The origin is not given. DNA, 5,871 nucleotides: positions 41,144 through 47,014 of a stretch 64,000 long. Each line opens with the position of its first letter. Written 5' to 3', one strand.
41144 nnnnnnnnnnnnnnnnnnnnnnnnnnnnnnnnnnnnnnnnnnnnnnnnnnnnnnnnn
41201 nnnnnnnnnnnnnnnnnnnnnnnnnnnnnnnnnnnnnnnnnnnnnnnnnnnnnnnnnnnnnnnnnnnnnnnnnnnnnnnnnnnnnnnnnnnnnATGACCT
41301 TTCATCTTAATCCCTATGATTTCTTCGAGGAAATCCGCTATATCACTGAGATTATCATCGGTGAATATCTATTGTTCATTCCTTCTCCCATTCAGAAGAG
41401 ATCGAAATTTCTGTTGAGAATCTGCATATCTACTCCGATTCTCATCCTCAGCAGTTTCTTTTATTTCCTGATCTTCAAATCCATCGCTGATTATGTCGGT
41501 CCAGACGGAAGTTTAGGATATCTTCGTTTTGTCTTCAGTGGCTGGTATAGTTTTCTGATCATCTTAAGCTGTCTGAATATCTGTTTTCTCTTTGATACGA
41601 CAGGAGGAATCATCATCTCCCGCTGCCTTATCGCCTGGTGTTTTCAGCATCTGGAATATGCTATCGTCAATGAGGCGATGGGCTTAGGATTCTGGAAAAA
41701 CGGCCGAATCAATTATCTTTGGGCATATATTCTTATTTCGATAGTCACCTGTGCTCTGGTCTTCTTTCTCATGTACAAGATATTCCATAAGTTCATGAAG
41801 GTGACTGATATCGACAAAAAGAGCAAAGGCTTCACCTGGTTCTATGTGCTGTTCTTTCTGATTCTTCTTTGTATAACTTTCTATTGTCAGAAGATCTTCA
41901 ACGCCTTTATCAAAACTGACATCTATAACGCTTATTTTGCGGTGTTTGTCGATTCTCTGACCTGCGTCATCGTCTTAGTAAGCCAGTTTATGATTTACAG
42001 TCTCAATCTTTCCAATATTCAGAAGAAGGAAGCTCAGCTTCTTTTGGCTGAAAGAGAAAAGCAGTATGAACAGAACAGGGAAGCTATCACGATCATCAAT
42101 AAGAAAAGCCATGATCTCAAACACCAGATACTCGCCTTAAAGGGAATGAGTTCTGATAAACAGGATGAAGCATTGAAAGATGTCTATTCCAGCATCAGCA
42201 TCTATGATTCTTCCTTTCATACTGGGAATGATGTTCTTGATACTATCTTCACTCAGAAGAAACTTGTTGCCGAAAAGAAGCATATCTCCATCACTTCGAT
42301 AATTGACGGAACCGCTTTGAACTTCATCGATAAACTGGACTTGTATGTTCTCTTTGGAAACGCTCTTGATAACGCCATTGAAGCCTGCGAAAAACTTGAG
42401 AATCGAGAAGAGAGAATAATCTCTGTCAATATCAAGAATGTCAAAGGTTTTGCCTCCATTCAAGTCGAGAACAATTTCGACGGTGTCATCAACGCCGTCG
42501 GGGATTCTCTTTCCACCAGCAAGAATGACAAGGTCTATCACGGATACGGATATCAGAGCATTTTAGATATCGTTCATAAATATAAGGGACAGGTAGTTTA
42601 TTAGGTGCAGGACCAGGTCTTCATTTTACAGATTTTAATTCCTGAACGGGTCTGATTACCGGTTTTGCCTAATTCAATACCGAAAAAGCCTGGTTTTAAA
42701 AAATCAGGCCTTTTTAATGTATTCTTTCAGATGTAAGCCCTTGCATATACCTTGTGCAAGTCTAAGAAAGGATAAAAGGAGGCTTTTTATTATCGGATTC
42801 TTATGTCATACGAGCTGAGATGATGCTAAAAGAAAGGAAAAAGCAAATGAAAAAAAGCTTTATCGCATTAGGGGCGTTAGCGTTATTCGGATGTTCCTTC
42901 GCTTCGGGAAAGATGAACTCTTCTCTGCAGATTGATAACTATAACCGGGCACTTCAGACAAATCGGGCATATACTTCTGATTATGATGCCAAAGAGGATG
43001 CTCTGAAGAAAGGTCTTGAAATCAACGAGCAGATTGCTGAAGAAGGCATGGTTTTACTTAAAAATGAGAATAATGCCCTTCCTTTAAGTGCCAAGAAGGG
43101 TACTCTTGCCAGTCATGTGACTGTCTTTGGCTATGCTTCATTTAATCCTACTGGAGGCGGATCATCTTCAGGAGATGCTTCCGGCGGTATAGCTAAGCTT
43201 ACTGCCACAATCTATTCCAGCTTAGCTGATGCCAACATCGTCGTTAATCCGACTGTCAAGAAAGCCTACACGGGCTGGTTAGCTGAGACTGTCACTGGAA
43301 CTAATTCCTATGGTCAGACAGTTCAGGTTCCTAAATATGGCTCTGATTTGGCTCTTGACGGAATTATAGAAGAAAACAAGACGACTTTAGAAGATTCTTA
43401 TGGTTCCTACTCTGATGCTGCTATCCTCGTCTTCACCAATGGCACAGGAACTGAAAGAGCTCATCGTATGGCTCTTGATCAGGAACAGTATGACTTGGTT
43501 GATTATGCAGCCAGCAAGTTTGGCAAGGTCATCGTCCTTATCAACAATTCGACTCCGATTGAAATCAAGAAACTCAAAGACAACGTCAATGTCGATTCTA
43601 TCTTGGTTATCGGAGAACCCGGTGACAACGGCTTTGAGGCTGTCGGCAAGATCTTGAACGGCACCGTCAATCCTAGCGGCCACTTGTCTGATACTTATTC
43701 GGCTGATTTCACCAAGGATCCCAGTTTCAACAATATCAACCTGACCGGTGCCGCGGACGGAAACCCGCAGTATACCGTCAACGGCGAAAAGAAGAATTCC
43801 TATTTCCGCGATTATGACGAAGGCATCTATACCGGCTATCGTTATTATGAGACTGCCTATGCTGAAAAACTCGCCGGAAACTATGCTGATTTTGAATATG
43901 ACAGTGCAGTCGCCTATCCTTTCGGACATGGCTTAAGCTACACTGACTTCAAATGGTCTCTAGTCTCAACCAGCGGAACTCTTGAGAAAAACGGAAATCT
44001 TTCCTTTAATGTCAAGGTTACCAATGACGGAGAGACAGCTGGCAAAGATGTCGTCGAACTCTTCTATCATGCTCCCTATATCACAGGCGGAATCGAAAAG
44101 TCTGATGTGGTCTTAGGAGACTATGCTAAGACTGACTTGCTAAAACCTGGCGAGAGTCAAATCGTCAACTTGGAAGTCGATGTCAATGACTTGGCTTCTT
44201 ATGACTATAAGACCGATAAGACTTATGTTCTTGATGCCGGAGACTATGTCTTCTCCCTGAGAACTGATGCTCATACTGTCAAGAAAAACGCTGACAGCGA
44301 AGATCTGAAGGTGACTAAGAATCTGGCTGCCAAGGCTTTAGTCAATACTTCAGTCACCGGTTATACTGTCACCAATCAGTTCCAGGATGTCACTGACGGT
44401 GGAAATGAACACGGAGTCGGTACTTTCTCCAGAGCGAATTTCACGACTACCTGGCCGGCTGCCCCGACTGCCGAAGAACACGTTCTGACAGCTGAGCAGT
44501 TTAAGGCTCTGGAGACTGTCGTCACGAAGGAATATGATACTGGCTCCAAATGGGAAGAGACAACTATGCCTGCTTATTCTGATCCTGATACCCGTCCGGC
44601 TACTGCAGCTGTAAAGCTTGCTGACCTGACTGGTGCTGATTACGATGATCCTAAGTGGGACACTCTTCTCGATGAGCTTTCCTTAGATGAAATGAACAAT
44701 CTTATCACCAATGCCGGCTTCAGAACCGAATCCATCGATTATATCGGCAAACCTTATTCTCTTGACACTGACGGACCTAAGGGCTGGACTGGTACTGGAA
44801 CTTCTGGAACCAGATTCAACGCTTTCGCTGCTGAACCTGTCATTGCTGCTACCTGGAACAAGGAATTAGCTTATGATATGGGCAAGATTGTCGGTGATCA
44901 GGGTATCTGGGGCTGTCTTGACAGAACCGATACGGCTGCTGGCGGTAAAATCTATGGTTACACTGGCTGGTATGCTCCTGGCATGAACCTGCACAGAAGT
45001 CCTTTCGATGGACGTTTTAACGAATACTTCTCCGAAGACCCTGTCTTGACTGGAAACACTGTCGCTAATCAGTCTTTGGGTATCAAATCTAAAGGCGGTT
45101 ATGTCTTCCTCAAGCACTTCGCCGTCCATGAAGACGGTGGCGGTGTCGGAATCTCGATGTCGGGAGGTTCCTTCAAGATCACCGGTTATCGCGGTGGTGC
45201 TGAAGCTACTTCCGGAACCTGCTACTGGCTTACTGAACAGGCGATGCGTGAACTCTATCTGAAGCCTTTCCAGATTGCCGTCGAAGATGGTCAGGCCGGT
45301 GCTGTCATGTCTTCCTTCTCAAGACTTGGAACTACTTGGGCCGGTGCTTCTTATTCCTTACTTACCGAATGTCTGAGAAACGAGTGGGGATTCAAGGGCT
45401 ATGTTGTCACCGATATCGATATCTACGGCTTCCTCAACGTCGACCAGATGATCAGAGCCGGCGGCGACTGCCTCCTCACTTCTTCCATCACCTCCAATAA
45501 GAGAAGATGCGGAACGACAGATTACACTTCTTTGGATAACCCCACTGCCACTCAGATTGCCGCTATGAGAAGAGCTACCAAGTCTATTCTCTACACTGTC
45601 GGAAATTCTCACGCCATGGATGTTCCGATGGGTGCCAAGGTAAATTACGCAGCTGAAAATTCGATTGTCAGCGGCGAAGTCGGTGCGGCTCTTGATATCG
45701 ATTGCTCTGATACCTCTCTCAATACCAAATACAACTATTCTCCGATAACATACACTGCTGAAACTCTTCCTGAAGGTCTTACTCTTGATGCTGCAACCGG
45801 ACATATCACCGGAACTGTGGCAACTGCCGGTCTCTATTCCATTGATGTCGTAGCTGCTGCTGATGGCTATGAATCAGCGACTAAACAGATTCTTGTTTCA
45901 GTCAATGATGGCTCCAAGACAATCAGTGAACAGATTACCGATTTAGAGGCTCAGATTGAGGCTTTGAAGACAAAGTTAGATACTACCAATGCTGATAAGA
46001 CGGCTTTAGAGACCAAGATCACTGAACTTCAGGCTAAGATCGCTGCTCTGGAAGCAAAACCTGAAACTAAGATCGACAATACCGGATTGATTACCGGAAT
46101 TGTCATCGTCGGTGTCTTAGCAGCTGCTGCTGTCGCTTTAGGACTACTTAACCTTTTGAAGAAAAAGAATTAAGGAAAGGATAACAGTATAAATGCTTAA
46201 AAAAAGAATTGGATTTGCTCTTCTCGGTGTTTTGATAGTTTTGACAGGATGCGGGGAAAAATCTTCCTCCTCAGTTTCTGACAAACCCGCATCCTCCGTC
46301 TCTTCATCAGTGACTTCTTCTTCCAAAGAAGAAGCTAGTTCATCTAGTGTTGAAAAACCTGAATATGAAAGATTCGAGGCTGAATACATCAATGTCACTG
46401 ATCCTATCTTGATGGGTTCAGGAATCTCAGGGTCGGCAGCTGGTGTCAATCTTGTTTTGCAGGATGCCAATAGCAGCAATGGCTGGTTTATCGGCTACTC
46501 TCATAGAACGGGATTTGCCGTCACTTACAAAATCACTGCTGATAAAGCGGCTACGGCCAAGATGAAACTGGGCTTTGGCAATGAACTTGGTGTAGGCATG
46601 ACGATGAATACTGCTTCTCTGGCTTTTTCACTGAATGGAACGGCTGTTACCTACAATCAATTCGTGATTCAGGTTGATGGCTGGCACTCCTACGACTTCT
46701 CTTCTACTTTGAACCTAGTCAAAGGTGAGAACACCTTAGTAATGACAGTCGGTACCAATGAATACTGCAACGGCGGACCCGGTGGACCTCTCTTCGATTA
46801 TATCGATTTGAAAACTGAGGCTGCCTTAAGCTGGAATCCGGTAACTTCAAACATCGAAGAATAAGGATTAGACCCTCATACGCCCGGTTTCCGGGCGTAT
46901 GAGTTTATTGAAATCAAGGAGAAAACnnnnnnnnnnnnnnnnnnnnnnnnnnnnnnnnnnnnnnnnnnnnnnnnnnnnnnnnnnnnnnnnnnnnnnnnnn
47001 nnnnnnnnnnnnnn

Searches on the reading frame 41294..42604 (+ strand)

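Call 6: search_protein_families(library=pfam, proteins=[window:41294-42604:+], max_evalue=0.01)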
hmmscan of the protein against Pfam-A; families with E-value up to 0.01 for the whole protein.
window:41294-42604:+ (436 aa): 1 family
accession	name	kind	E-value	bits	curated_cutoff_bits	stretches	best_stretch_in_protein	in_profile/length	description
PF14501.12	HATPase_c_5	-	3.6e-19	69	22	1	346-435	2-87/102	GHKL domain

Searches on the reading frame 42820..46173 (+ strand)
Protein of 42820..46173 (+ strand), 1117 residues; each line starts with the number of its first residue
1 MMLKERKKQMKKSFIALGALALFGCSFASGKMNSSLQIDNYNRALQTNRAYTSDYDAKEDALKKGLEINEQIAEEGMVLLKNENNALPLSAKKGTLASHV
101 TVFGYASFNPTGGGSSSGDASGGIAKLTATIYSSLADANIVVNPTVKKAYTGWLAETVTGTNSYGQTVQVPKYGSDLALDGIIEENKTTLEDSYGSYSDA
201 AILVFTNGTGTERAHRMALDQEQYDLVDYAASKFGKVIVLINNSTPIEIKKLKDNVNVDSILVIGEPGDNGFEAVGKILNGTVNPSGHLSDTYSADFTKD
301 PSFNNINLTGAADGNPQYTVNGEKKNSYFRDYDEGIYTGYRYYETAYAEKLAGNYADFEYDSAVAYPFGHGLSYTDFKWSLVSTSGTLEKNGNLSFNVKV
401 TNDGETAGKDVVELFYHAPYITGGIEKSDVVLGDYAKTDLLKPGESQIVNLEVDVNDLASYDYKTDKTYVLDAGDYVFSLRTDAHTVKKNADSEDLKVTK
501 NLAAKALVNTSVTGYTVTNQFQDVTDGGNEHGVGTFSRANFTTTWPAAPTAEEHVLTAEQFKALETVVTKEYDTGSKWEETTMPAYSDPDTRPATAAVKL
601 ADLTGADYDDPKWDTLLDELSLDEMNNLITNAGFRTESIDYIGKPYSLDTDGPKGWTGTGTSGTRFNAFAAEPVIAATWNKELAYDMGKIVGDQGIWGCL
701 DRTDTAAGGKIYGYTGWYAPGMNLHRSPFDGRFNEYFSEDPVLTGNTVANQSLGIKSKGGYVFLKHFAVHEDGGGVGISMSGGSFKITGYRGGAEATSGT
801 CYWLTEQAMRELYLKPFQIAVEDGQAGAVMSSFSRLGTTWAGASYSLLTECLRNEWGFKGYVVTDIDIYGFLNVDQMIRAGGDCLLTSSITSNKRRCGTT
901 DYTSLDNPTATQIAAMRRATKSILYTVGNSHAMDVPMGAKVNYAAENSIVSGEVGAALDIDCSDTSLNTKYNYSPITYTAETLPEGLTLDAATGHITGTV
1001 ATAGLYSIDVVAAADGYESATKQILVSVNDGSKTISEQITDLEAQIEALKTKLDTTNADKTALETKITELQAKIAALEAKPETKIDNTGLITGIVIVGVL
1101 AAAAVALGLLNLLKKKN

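Call 6: search_protein_families(library=pfam, proteins=[window:42820-46173:+], max_evalue=0.01)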
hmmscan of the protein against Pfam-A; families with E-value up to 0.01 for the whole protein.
window:42820-46173:+ (1117 aa): 8 families
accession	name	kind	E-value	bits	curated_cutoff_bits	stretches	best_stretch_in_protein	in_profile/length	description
PF01915.27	Glyco_hydro_3_C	-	3e-25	89.8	31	1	77-340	1-200/200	Glycosyl hydrolase family 3 C-terminal domain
PF00933.27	Glyco_hydro_3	-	2.3e-17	63.9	27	1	642-866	61-252/316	Glycosyl hydrolase family 3 N terminal domain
PF05345.18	He_PIG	-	5.1e-10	40.1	24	1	948-1025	9-92/96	Putative Ig domain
PF14310.12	Fn3-like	-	3.6e-08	33.8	25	1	410-481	1-68/71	Fibronectin type III-like domain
PF06810.17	Phage_scaffold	-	1.6e-05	25.4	35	1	1013-1088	21-93/170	Phage capsid assembly scaffolding protein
PF24908.1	Ig_SIBA-E_2nd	-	0.0017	18.9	27.8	1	959-1012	19-72/117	Integrin beta-like protein A-E, second Ig-like domain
PF17082.10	Spc29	-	0.0056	17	31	0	1019-1078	108-166/245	Spindle Pole Component 29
PF19111.5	DUF5798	-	0.0076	16.9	27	0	1021-1082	6-67/89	Family of unknown function (DUF5798)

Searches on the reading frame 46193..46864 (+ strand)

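Call 6: search_protein_families(library=pfam, proteins=[window:46193-46864:+], max_evalue=0.01)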
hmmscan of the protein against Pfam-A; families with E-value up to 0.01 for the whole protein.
window:46193-46864:+ (223 aa): 0 families

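Call 15: search_protein_families(library=pfam, proteins=[window:46193-46864:+], max_evalue=10)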
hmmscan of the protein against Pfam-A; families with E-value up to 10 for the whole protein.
window:46193-46864:+ (223 aa): 5 families
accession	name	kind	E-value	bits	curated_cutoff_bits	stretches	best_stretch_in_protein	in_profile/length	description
PF19996.4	ivWA-helical_N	-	0.013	15.4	27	1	11-64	50-100/270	N-terminal helical region fused to the FtsH ternary system vWA domain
PF14683.12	CBM-like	-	0.016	15.5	27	1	94-206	41-160/160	Polysaccharide lyase family 4, domain III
PF18239.8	HA1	-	0.039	14.5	26.3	1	139-204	7-76/90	Hemagglutinin I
PF18876.6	AFF4_CHD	-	0.11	12.4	24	1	22-76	156-210/264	AFF4, C-terminal homology domain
PF12079.13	DUF3558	-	0.19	12.1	34.1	1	16-49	2-34/173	Protein of unknown function (DUF3558)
